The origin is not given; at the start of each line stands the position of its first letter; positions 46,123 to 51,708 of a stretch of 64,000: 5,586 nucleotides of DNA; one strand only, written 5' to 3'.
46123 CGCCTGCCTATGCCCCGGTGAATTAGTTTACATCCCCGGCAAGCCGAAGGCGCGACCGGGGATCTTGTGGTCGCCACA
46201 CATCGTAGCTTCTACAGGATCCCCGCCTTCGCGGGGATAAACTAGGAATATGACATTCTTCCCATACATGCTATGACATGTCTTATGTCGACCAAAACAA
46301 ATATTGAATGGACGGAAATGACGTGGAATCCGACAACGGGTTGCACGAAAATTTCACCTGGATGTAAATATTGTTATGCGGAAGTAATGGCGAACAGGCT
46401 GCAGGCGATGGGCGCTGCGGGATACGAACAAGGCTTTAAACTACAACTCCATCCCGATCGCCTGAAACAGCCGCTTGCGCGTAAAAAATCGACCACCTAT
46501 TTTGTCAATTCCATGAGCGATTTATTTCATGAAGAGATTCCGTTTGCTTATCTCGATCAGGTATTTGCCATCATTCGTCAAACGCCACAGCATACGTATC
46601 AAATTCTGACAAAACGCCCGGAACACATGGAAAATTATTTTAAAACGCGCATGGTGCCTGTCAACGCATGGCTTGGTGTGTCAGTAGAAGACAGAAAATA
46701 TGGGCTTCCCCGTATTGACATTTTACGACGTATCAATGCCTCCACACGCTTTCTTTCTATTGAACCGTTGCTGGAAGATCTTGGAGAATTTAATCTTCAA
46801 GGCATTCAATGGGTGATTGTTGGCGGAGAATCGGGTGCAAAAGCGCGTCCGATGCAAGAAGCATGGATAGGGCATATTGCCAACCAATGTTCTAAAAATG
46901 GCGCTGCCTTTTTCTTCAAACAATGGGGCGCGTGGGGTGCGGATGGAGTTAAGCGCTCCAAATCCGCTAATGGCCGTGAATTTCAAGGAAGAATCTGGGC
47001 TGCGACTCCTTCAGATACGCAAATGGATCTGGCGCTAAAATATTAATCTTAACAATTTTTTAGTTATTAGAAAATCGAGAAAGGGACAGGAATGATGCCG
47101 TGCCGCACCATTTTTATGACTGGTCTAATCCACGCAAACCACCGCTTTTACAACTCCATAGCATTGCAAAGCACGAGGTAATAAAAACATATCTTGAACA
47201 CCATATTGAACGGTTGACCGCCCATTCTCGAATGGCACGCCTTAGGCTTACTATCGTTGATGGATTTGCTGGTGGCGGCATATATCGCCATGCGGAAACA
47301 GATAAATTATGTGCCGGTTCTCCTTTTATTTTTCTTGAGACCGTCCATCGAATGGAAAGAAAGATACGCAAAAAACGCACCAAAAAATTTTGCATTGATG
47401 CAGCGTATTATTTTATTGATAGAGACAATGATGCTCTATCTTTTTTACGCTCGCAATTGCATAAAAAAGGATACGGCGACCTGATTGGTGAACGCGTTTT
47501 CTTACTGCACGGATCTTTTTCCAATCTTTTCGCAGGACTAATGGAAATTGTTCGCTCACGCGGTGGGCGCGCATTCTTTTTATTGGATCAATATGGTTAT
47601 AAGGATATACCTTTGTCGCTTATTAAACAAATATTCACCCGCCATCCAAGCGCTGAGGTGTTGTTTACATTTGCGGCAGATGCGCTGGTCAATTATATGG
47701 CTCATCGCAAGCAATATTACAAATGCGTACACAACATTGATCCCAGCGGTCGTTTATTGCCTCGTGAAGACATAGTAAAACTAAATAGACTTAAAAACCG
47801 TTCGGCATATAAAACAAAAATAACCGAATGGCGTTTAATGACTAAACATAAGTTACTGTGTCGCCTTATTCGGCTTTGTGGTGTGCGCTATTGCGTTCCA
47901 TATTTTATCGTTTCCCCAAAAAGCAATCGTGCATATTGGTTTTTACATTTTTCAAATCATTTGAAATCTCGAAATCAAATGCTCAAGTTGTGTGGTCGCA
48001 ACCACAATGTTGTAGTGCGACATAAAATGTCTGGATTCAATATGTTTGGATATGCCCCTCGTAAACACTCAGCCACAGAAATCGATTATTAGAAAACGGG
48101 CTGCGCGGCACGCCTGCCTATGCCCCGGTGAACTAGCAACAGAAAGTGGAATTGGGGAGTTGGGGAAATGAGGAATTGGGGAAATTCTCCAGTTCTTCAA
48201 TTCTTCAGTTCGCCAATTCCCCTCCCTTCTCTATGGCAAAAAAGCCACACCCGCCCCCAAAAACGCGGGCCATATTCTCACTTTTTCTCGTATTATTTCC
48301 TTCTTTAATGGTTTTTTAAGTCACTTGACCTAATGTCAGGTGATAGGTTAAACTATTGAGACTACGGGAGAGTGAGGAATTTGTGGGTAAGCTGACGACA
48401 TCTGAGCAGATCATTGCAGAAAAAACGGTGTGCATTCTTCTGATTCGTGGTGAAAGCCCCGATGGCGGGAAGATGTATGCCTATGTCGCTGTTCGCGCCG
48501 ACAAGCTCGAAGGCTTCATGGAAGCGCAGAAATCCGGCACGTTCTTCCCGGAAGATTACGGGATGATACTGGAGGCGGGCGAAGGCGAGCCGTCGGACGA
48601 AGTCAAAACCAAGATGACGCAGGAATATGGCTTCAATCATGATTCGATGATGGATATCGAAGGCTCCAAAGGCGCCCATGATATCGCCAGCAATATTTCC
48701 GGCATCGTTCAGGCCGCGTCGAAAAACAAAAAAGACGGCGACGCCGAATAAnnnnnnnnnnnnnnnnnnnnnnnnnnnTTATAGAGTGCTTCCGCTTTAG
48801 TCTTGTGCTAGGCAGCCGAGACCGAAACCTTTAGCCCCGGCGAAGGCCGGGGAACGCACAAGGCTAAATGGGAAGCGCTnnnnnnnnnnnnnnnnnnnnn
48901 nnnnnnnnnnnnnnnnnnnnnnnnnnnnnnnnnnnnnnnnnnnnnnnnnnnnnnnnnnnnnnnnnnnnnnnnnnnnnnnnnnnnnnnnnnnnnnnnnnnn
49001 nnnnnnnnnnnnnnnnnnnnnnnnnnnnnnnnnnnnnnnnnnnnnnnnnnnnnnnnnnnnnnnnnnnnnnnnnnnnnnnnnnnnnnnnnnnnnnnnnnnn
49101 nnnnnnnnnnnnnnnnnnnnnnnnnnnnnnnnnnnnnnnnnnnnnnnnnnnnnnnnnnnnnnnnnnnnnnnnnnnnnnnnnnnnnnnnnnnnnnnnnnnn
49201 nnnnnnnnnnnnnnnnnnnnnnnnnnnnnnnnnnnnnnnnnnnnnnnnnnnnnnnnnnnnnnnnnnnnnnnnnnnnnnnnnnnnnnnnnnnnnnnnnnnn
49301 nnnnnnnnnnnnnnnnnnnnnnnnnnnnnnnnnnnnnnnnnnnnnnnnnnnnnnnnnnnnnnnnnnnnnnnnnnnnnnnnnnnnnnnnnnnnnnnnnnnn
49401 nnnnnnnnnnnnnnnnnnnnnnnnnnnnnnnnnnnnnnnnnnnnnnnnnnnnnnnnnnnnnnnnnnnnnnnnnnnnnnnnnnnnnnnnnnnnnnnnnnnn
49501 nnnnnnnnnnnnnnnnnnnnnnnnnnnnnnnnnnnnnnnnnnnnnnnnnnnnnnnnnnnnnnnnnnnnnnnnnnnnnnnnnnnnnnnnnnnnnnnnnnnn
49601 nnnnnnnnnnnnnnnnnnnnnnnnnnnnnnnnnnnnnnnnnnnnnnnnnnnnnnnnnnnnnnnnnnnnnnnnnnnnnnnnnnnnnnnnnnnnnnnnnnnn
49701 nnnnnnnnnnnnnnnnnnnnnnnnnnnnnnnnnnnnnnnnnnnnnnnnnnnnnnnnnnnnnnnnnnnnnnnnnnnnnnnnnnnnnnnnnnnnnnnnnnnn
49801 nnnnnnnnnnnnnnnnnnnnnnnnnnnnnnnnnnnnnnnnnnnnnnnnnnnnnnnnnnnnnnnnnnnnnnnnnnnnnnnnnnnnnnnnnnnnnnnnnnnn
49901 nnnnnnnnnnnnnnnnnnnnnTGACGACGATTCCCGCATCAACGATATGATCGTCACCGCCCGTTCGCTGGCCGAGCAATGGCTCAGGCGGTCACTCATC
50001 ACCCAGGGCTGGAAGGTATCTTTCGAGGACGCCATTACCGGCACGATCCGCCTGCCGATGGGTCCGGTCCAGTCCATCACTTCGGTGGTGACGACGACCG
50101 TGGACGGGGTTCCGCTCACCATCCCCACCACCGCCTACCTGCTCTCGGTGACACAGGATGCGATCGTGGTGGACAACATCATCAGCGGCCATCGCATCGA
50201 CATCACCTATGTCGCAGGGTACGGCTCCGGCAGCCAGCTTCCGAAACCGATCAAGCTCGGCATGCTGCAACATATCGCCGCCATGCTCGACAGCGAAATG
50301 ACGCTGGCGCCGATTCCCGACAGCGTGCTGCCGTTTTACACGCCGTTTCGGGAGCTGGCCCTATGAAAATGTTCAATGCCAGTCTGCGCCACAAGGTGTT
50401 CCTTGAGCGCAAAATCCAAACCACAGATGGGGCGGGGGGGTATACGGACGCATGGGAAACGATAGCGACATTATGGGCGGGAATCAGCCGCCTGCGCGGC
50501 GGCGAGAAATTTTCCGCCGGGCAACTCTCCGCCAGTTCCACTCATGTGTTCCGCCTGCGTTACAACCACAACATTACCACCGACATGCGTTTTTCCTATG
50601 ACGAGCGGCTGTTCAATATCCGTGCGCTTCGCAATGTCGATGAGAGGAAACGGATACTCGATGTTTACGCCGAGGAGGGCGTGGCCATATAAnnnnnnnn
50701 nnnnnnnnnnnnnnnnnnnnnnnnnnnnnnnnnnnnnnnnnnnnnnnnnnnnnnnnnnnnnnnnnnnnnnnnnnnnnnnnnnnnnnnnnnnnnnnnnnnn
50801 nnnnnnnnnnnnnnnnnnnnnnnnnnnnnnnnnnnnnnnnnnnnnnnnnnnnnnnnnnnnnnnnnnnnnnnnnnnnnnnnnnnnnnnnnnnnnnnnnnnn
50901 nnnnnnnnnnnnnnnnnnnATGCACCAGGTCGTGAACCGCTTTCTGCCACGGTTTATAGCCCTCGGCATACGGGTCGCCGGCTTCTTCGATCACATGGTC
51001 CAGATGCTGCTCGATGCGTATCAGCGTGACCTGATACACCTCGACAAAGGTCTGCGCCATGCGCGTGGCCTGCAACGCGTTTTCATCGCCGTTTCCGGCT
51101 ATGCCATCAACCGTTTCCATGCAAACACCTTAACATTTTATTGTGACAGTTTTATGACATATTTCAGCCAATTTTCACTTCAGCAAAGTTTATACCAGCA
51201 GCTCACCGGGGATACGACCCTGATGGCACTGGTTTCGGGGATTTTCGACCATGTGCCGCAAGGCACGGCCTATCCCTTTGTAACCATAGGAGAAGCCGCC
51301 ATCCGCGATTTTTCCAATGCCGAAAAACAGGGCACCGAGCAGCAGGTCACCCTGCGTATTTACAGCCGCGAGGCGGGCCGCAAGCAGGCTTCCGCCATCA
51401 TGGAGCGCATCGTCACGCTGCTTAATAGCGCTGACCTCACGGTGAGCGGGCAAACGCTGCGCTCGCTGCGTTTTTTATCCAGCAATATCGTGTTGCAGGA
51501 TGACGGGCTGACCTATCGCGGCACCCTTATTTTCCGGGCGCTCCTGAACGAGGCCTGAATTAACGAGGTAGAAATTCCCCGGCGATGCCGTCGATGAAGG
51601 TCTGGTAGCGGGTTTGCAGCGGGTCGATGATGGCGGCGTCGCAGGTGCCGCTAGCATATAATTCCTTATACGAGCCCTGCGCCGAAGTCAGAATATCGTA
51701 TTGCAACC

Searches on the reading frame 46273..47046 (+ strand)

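Call 6: search_protein_families(library=pfam, proteins=[window:46273-47046:+], max_evalue=0.01)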
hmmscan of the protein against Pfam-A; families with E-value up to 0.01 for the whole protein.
window:46273-47046:+ (257 aa): 2 families
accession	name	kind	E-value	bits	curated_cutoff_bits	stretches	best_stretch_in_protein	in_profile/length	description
PF07505.17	DUF5131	-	5.1e-106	354.1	28.9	1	8-246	1-243/243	Protein of unknown function (DUF5131)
PF17338.8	GP88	-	0.00018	21.8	24.4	1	23-164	44-187/230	Gene product 88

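Call 7: search_protein_families(library=phrogs, proteins=[window:46273-47046:+], max_evalue=0.01)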
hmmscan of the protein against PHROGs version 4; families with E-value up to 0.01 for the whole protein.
window:46273-47046:+ (257 aa): 1 family
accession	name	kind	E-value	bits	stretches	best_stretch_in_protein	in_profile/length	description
phrog_2045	-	unknown function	3.3e-93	313.4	1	5-224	1-237/299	-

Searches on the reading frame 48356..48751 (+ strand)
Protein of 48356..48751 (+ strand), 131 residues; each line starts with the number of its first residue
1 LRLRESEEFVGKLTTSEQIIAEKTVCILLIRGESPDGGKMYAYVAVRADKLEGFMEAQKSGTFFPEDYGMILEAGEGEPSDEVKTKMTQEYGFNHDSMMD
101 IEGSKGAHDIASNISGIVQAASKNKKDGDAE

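Call 9: search_protein_families(library=pfam, proteins=[window:48356-48751:+], max_evalue=1)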
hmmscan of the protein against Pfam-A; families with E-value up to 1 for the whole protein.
window:48356-48751:+ (131 aa): 1 family
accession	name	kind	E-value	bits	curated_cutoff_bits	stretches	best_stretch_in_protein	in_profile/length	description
PF13619.11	KTSC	-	0.0055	16.8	25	1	38-65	24-51/58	KTSC domain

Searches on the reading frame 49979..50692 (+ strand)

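Call 6: search_protein_families(library=pfam, proteins=[window:49979-50692:+], max_evalue=0.01)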
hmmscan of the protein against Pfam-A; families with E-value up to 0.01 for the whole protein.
window:49979-50692:+ (237 aa): 1 family
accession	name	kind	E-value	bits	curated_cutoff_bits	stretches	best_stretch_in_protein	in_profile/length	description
PF05521.18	Phage_HCP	-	1.8e-24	86.8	25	1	134-234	4-106/106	Phage head completion protein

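Call 7: search_protein_families(library=phrogs, proteins=[window:49979-50692:+], max_evalue=0.01)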
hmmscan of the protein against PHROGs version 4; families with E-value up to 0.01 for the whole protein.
window:49979-50692:+ (237 aa): 3 families
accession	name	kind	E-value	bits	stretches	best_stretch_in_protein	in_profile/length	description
phrog_25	-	connector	2.4e-20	74.7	1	129-235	34-140/286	head closure Hc1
phrog_1059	-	connector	5.5e-05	24.2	1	139-232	7-104/111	head-tail adaptor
phrog_10356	-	head and packaging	0.00016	20.9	1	134-227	6-99/852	virion structural protein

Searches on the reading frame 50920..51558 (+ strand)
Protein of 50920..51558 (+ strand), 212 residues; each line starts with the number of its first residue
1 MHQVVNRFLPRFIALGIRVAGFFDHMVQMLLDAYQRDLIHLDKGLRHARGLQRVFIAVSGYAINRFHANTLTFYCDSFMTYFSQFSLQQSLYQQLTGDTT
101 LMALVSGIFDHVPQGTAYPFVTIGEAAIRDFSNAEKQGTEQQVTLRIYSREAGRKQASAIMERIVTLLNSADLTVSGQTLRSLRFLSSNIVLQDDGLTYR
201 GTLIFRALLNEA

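Call 6: search_protein_families(library=pfam, proteins=[window:50920-51558:+], max_evalue=0.01)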
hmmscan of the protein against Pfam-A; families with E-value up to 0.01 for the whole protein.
window:50920-51558:+ (212 aa): 1 family
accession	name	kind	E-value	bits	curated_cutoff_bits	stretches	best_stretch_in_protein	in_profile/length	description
PF11367.14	Tail_completion_gp17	-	3.6e-26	92.2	24.5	1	90-208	2-122/124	Tail completion protein gp17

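Call 7: search_protein_families(library=phrogs, proteins=[window:50920-51558:+], max_evalue=0.01)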
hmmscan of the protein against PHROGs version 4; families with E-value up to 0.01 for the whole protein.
window:50920-51558:+ (212 aa): 1 family
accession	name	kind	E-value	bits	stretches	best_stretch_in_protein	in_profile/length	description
phrog_176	-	connector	2.6e-19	70.6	1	85-207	7-128/131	tail terminator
